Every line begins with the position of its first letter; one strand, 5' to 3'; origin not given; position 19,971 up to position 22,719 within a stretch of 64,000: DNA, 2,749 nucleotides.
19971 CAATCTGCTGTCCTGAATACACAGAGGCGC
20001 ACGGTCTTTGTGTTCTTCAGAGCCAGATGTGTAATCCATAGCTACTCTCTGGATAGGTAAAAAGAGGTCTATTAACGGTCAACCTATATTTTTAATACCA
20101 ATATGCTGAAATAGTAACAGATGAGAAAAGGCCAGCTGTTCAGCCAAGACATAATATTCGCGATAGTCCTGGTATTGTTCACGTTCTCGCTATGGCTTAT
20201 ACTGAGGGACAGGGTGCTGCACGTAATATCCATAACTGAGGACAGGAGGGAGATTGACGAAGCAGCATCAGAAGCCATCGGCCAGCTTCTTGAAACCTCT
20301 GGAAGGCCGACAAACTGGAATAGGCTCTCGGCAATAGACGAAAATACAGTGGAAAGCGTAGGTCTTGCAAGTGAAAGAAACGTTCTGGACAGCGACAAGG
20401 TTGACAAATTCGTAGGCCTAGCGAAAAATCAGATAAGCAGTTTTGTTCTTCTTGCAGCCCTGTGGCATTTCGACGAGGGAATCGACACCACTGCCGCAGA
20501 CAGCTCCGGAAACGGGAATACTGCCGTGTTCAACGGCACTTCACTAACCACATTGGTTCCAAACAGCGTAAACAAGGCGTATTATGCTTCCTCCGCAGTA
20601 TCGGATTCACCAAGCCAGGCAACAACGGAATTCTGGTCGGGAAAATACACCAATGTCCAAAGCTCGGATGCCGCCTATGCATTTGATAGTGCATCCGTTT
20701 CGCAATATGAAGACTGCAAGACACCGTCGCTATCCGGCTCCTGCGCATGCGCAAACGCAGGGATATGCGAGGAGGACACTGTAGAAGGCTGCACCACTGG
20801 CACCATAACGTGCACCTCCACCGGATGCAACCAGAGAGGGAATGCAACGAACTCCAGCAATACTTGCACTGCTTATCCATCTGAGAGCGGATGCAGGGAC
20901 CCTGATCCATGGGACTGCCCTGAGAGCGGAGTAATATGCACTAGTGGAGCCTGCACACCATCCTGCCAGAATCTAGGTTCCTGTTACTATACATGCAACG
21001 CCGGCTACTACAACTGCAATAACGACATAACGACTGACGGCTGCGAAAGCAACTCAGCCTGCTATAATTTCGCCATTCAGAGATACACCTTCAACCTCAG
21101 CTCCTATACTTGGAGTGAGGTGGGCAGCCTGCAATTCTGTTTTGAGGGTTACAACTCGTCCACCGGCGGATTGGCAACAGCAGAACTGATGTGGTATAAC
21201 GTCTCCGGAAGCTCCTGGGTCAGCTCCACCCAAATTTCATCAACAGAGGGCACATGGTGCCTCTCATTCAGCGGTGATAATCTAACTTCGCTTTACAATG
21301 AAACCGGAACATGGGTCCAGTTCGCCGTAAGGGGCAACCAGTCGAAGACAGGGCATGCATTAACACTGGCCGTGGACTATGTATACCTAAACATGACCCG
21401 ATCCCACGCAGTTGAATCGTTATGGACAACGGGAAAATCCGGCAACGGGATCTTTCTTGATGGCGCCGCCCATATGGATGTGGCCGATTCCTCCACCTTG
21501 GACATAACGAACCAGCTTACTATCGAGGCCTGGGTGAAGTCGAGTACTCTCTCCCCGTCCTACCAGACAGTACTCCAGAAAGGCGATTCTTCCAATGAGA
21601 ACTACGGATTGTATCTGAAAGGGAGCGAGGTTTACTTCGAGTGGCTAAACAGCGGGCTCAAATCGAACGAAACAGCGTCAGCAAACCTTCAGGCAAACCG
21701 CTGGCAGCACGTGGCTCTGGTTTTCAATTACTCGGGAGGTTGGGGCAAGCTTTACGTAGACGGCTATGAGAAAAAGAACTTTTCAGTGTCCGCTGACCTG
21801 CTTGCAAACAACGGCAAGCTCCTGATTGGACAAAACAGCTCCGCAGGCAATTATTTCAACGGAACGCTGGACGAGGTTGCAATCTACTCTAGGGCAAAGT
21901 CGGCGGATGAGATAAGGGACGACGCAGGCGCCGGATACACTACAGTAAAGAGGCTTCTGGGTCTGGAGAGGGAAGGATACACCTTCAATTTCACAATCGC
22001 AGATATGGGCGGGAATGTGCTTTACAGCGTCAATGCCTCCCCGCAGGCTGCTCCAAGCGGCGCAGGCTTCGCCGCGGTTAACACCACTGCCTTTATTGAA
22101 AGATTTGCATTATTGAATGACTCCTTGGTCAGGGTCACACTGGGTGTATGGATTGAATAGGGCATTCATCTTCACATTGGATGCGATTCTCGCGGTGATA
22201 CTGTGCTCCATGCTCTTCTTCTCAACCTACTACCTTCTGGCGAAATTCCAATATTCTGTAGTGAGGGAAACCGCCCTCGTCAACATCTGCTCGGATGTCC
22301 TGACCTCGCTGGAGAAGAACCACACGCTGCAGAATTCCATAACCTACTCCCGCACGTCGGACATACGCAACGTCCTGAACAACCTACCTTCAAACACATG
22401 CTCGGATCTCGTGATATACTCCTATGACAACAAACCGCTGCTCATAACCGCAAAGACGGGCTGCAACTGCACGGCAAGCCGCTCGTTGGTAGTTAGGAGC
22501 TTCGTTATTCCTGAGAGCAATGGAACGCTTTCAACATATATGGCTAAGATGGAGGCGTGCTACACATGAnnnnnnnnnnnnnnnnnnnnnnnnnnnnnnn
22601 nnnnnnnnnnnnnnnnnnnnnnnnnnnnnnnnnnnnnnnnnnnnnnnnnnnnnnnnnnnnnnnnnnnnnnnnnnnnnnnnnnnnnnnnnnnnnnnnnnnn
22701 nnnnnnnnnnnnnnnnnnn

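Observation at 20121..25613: Giant pilin-like adhesins with LamG lectin-like domains; paralogs exchanging identical DNA segments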

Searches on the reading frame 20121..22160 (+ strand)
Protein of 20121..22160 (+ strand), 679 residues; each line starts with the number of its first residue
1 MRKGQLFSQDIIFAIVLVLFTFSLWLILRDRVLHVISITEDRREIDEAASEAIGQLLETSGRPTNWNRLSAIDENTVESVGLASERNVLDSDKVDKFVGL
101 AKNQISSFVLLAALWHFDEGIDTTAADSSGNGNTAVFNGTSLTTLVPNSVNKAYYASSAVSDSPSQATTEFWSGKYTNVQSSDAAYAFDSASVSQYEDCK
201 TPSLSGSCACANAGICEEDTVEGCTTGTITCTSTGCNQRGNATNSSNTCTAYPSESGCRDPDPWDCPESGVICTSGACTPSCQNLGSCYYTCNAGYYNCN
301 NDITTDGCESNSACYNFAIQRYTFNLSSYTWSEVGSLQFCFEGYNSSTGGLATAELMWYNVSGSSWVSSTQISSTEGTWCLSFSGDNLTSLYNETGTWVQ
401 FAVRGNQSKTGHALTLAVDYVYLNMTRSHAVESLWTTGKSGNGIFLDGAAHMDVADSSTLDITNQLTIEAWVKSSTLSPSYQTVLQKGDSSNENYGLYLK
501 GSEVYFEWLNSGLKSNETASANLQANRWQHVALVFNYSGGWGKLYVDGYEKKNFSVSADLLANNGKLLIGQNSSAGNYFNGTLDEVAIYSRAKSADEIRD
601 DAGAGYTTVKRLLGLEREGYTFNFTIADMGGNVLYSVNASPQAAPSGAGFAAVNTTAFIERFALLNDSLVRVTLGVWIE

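Call 3: search_protein_families(library=pfam, proteins=[window:20121-22160:+], max_evalue=0.1)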
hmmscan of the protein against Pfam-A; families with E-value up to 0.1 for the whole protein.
window:20121-22160:+ (679 aa): 2 families
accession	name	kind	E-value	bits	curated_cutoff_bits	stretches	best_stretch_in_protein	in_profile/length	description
PF13385.13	Laminin_G_3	-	6.3e-30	104.8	27.6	1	448-598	3-150/151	Concanavalin A-like lectin/glucanases superfamily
PF02210.31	Laminin_G_2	-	0.0013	19.6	22.9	1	488-588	14-123/126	Laminin G domain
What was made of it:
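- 21420..21926 (+): LamG body of ORF A (Laminin_G_3). Pfam E = 6e-30 over residues 448-598 (call 3).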

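Call 9: search_protein_families(library=ncbifam, proteins=[window:20121-22160:+], max_evalue=0.01)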
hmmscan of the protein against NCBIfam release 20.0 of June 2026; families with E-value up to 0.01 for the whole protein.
window:20121-22160:+ (679 aa): 1 family
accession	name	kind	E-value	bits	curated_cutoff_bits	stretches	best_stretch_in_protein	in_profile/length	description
NF052521.1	TafC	equivalog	1.8e-10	40.5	410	1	449-600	201-358/373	TafC family fimbrial protein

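Call 13: find_homologous_proteins(query=window:20121-22160:+, max_evalue=0.00001)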
Query window:20121-22160:+ (679 aa): 44 proteins with E <= 0.00001 among 8000 candidates.
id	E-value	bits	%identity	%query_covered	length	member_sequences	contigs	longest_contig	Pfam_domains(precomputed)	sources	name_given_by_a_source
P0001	4.7e-139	483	45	73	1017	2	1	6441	PF13385.14,PF02210.32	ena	-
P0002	2.5e-124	434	42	73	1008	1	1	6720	PF13385.14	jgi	-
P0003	7.4e-104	367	70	20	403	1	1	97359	PF13385.14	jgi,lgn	jgi:hypothetical protein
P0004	1.7e-97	346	45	36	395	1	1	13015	PF13385.14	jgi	jgi:hypothetical protein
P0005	1.4e-96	343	37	74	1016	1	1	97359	PF13385.14,PF02210.32,PF00054.31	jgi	jgi:hypothetical protein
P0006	5.3e-90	321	43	36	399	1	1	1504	PF13385.14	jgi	jgi:hypothetical protein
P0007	1.7e-87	313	62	20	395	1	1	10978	PF13385.14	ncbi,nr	ncbi:hypothetical protein H0N99_03095 [Candidatus Micrarchaeota archaeon]|nr:hypothetical protein [C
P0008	1.7e-84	303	63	20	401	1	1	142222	PF13385.14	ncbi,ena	-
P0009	4.9e-81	291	46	51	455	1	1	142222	PF13385.14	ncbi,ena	-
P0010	1.7e-76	276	47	49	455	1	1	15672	PF13385.14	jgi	jgi:hypothetical protein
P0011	5.2e-70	255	57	26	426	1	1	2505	PF13385.14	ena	-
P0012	4.0e-63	232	42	31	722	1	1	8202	PF06439.19,PF13385.14,PF02973.23,PF02210.32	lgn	-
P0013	1.4e-50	191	40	25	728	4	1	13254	PF07953.21,PF13385.14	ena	-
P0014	7.7e-49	185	44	42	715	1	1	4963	-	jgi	jgi:hypothetical protein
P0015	2.4e-44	170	42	42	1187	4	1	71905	-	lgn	-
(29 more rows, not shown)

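Call 25: find_encoding_contigs(protein=P0013, flank=10000, max_places=3)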
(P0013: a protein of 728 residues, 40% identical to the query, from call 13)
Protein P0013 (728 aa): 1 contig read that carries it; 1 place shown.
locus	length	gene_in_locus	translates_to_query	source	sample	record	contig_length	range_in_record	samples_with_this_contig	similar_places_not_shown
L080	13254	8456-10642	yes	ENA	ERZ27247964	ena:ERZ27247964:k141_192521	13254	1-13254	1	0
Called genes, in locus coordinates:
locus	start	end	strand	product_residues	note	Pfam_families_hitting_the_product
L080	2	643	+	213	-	?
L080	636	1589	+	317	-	PF04055:Radical_SAM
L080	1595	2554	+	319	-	PF04055:Radical_SAM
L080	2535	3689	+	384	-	PF04015:DUF362, PF14697:Fer4_21 (faint), PF12797:Fer4_2 (faint), PF00037:Fer4 (weak), PF12837:Fer4_6 (faint), PF12838:Fer4_7 (weak)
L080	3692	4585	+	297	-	PF04055:Radical_SAM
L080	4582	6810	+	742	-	-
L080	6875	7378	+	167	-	-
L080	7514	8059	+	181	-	-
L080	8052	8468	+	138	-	-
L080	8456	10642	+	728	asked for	PF07953:Toxin_R_bind_N, PF13385:Laminin_G_3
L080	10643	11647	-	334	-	PF00482:T2SSF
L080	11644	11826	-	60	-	-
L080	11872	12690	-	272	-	PF00482:T2SSF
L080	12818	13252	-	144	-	?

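Call 26: find_encoding_contigs(protein=P0005, flank=10000, max_places=3)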
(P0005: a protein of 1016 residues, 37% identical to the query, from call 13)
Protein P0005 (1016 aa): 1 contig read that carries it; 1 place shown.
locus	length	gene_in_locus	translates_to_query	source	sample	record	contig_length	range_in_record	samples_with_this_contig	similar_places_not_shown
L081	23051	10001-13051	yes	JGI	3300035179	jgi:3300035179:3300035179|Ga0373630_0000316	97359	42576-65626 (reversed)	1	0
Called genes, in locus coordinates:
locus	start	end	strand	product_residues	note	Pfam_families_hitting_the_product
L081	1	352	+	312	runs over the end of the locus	PF04055:Radical_SAM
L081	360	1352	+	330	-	PF04055:Radical_SAM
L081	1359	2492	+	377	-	PF04015:DUF362, PF13187:Fer4_9 (weak), PF00037:Fer4 (weak), PF12837:Fer4_6 (weak), PF12838:Fer4_7 (weak)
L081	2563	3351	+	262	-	PF04055:Radical_SAM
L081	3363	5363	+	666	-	PF02310:B12-binding, PF04055:Radical_SAM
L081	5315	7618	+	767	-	-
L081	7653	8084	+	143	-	-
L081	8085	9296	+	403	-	PF13385:Laminin_G_3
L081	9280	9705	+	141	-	-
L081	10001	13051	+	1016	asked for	PF00054:Laminin_G_1 (faint), PF13385:Laminin_G_3, PF02210:Laminin_G_2 (faint), PF13385:Laminin_G_3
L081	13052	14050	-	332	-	PF00482:T2SSF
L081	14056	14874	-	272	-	PF00482:T2SSF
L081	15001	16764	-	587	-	PF00437:T2SSE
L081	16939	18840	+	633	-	-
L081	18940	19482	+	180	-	-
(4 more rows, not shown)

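Call 27: find_encoding_contigs(protein=P0001, flank=10000, max_places=3)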
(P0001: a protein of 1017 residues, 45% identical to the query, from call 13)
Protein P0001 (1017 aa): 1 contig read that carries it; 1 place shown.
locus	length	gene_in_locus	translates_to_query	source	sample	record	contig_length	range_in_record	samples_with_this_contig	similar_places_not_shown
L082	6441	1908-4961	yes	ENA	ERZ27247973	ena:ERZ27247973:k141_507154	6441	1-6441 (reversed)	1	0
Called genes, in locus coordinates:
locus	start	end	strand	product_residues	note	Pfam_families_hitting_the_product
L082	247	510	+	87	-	-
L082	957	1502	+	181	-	-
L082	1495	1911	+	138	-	-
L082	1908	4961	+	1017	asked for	PF02210:Laminin_G_2 (faint), PF13385:Laminin_G_3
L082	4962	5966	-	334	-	PF00482:T2SSF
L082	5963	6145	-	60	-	-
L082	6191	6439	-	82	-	?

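Call 44: find_encoding_contigs(protein=P0014, flank=5000, max_places=2)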
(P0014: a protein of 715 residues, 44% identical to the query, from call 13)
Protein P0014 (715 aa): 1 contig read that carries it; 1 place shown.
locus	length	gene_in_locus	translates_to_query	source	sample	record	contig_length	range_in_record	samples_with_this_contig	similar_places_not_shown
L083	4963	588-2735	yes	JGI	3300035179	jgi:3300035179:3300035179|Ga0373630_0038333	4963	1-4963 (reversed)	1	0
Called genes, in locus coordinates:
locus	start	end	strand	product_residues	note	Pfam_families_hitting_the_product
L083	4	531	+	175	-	-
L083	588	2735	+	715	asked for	-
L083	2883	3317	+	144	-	-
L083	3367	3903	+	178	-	-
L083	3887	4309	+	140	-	-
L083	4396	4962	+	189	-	?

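Call 46: predict_structure(alignment_id=A2)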
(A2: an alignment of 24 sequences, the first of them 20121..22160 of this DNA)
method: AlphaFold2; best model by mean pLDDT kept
length: 679 residues; sequences in the alignment: 24
mean_pLDDT: 65.0   pTM: 0.39
mean pLDDT of the five models: 65.0, 64.4, 64.1, 64.0, 60.2
residues with pLDDT >= 90: 106; 70-90: 247; 50-70: 87; < 50: 239
segments of 3 or more residues with pLDDT < 50: 1-4, 37-42, 52-149, 172-184, 213-226, 257-276, 429-433, 604-679
pLDDT, mean of each block of 10 residues (from residue 1): 56 83 81 55 49 44 35 32 33 37 28 35 26 35 45 71 80 44 54 66 67 47 53 76 77 59 43 50 77 78 76 82 82 85 85 91 92 91 89 89 85 79 69 57 75 63 83 84 83 81 90 88 91 94 95 91 80 77 85 86 49 37 39 38 37 30 34 37
secondary structure, 60 per line:
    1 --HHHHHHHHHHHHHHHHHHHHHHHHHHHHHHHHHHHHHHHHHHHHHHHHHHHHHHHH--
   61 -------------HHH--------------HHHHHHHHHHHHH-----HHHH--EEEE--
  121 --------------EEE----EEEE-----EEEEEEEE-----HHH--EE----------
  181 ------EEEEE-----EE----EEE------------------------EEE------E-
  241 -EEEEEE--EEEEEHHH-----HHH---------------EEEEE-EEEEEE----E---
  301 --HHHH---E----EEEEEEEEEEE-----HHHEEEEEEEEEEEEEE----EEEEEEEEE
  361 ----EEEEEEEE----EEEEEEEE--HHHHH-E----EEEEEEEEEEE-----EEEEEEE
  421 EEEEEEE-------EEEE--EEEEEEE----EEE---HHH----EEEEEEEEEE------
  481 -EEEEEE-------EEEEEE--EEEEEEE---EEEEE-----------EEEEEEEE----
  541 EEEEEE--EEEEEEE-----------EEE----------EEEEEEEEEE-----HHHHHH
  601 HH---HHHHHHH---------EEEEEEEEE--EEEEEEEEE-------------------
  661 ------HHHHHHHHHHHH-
elements in order (helices of 4 or more, strands of 3 or more residues): H3-58 H91-103 H109-112 E115-118 E135-137 E142-145 E151-158 E187-191 E203-205 E230-232 E242-247 E250-254 E281-285 E287-292 H303-306 E315-325 E334-347 E352-360 E365-372 E377-384 H387-391 E398-408 E414-427 E435-438 E441-447 E452-454 E465-474 E482-487 E495-500 E503-509 E513-517 E529-536 E541-546 E549-555 E567-569 E580-589 H595-602 H606-612 E622-630 E633-641 H667-678
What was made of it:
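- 20121..20444 (+): ORF A core, N-terminal part (aa 1-108): leader MRKG|Q, hydrophobic helix, then a conserved region. AF2 predicts a helix over residues 3-58 (call 46).
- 21420..21926 (+): AF2 pLDDT is 80-95 (call 46).
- On Laminin_G_3 / concanavalin A-like lectin-glucanase superfamily: AF2 pLDDT is 80-95 over residues 435-600 (call 46).
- On Type IV pilin / class III signal peptide protein (archaeal): AF2 predicts a helix over residues 3-58, with pLDDT about 80 for residues 11-30 (call 46). pLDDT is below 50 for residues 52-149 and 604-679 (call 46).
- AF2 helix over residues 3-58 (call 46). The AF2 model of the ORF A core outside the N-terminal helix has pLDDT below 50 (call 46), so a pilin globular fold is not shown. 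Low model confidence for the core (call 46).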

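Call 54: fold_search(model_id=the predicted structure, library=pdb)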
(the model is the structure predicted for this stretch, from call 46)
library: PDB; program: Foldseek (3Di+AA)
matches with E <= 10: 1357; with E <= 0.001: 317
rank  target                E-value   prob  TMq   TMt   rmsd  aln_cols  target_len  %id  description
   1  5n0b_A                3.6e-09  1.00  0.23  0.12   3.5       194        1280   14  Crystal structure of the tetanus neurotoxin in complex with GD1a (released 2017-06-21)
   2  5hp6                  3.6e-09  1.00  0.22  0.19  22.3       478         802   13  Structure of AbnA, a GH43 extracellular arabinanase from Geobacillus stearothermophilus (a new conformational state) (released 2017-02-01)
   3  9fyq_C                3.8e-09  1.00  0.22  0.34   9.3       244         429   13  Cryo-EM structure of native SV2A in complex with TeNT-Hc, gangliosides and Pro-Macrobody 5 (released 2025-05-21)
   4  8s50_A                6.9e-09  1.00  0.19  0.52   3.3       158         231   22  Cryo-EM structure of the C terminal region of PTX3 with a section of coiled-coil (released 2025-01-22)
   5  9ea9_A                6.9e-09  1.00  0.21  0.12  12.0       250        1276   11  Crystal structure of BoNT/A-NTNH-HA70 -VHH_F12-VHH_H7-Fab_NTNH complex (released 2025-09-17)
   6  5jmc_G                7.3e-09  1.00  0.21  0.33   3.3       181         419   12  Receptor binding domain of Botulinum neurotoxin A in complex with rat SV2C (released 2016-06-15)
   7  5ho0                  7.3e-09  1.00  0.22  0.19  24.5       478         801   12  Crystal structure of AbnA (closed conformation), a GH43 extracellular arabinanase from Geobacillus stearothermophilus (released 2017-02-01)
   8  7ce2_A                7.7e-09  1.00  0.23  0.33   3.6       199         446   16  The Crystal structure of TeNT Hc complexed with neutralizing antibody (released 2021-04-07)
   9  9arj_B                8.6e-09  1.00  0.22  0.13  11.1       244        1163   12  CryoEM structure of BoNT-NTNH-OrfX2 complex from Clostridium botulinum E1, major class (released 2025-01-22)
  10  6zvm_AAA              9.1e-09  1.00  0.20  0.31   4.6       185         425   12  Botulinum neurotoxin B2 binding domain in complex with GD1a (released 2020-10-14)
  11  1fv2_A                9.1e-09  1.00  0.23  0.33   9.3       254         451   13  The Hc fragment of tetanus toxin complexed with an analogue of its ganglioside receptor GT1B (released 2001-09-05)
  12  1diw                  1.0e-08  1.00  0.23  0.34   9.5       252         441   13  THE HC FRAGMENT OF TETANUS TOXIN COMPLEXED WITH GALACTOSE (released 2000-03-24)
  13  3hmy_A                1.1e-08  1.00  0.23  0.34   5.2       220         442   15  Crystal structure of HCR/T complexed with GT2 (released 2009-07-14)
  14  4kbb_B                1.4e-08  1.00  0.21  0.33   5.1       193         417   12  Structure of Botulinum neurotoxin B binding domain in complex with both synaptotagmin II and GD1a (released 2013-07-03)
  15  7by5                  1.4e-08  1.00  0.23  0.12   9.0       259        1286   13  Tetanus neurotoxin mutant-(H233A/E234Q/H237A/Y375F) (released 2021-02-17)
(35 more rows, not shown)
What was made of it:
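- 21420..21926 (+): Foldseek matches TeNT/BoNT Hc, PTX3 and CBM40 (call 54).
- On Laminin_G_3 / concanavalin A-like lectin-glucanase superfamily: Foldseek probability is 1.00 to TeNT/BoNT Hc, PTX3, AbnA domain 4 and CBM40 (call 54).
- Foldseek matches to toxin Hc lectin-like domains, pentraxin and CBM40 (call 54).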

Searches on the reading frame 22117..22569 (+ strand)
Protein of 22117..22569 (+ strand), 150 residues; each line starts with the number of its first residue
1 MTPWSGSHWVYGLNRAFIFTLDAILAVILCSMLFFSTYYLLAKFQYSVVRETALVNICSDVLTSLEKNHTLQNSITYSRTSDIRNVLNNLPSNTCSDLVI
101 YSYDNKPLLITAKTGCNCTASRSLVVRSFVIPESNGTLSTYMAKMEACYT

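Call 3: search_protein_families(library=pfam, proteins=[window:22117-22569:+], max_evalue=0.1)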
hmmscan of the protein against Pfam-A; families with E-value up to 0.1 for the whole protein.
window:22117-22569:+ (150 aa): 0 families

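Call 9: search_protein_families(library=ncbifam, proteins=[window:22117-22569:+], max_evalue=0.01)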
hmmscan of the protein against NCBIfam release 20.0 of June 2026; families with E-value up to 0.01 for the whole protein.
window:22117-22569:+ (150 aa): 0 families

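Call 68: search_solved_structures(query=A5, max_evalue=10)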
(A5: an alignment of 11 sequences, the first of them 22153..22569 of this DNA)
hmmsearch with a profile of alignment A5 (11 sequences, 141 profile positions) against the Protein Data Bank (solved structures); distinct sequences matched with E-value up to 10: 5.
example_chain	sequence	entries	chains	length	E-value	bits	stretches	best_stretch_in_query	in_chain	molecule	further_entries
2npm_A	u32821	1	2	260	0.91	12.7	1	36-59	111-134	14-3-3 domain containing protein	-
7n87_A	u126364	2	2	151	0.93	12.7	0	32-70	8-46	ABC-type bacteriocin transporter | Peptidase C39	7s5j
6su3_X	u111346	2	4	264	8.2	9.6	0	16-40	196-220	48C12 heliorhodopsin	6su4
6uh3_A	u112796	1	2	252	9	9.5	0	16-40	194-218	Heliorhodopsin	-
9ljj_A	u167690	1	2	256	9.3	9.4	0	16-40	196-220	Heliorhodopsin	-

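Call 71: find_related_loci(query=A5, collection=metagenome_contigs, flank=6000)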
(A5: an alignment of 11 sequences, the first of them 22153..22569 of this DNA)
Query A5 (138 aa) in metagenome_contigs; peptide patterns used: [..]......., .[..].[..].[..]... (x = any residue, [..] = any of these).
188 stretches matched a pattern; 25 encode a relative of the query (tblastn E <= 1e-3); 25 distinct loci.
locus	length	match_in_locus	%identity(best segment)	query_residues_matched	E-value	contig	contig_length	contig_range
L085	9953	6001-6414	94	1-138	8e-85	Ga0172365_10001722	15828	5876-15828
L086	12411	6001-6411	77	1-137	1e-69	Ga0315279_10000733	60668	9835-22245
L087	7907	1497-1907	76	1-137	2e-69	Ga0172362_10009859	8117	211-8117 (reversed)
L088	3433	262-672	73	1-137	4e-65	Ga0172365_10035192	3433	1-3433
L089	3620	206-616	73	1-137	5e-65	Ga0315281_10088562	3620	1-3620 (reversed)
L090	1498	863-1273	66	1-137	2e-62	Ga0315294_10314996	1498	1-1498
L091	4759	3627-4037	65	1-137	2e-59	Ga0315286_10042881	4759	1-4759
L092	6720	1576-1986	65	1-137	3e-58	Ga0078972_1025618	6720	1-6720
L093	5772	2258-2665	64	1-136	4e-58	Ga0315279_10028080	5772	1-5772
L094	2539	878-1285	63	1-136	6e-57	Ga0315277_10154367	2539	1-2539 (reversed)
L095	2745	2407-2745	69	1-113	7e-48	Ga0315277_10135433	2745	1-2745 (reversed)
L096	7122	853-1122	34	1-91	7e-9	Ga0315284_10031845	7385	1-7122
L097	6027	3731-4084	28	1-117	6e-9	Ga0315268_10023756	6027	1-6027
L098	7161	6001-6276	32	1-93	9e-9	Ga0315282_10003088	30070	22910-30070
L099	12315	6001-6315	32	1-105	2e-8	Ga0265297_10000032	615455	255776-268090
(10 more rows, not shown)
